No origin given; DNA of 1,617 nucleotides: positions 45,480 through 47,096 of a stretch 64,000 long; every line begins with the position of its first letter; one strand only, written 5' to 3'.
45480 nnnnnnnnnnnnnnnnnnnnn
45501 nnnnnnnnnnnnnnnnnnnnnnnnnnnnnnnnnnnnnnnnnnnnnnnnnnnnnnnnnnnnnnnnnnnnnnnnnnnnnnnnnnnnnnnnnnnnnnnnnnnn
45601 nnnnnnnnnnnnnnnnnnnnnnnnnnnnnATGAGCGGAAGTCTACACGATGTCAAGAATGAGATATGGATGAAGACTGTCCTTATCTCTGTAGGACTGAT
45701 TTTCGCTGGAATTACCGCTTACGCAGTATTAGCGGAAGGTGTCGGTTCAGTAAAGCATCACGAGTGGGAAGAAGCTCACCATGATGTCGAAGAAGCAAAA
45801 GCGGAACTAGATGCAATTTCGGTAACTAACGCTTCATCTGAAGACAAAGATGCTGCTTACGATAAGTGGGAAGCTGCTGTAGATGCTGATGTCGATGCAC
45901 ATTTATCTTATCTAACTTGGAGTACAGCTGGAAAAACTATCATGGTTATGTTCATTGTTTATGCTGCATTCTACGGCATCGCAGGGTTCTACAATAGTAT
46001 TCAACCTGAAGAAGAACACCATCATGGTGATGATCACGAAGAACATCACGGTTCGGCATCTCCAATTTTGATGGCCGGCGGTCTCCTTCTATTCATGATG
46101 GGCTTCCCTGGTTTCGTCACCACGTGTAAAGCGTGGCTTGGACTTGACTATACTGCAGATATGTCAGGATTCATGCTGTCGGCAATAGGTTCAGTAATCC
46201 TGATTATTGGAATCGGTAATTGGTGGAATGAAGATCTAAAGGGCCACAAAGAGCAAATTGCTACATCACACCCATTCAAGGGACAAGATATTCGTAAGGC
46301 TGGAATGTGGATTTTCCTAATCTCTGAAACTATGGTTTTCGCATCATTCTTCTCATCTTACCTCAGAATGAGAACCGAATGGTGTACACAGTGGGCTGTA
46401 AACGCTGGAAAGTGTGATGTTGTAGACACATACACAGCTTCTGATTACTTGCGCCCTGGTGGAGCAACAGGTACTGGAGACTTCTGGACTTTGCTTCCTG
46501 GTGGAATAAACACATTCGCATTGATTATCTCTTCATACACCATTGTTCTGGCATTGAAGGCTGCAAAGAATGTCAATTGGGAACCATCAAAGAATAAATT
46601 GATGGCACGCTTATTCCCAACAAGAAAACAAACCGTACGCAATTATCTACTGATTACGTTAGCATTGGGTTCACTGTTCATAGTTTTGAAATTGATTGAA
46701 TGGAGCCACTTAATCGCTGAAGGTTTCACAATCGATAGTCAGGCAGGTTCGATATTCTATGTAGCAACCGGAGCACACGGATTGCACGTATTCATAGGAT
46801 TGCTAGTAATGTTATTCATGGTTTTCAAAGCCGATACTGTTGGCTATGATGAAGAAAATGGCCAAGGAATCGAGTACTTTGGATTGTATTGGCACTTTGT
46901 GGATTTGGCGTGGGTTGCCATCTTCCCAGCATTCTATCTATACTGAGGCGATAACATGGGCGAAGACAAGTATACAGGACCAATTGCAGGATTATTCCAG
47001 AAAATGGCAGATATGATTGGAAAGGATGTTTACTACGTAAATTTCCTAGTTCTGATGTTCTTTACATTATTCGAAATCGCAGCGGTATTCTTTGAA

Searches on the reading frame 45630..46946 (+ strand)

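Call 47: search_protein_families(library=pfam, proteins=[window:45630-46946:+], max_evalue=0.001)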
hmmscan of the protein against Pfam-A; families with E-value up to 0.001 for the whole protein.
window:45630-46946:+ (438 aa): 1 family
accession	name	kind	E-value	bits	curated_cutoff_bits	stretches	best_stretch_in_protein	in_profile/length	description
PF00510.24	COX3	-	1.4e-20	74.7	23.8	1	332-437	152-255/258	Cytochrome c oxidase subunit III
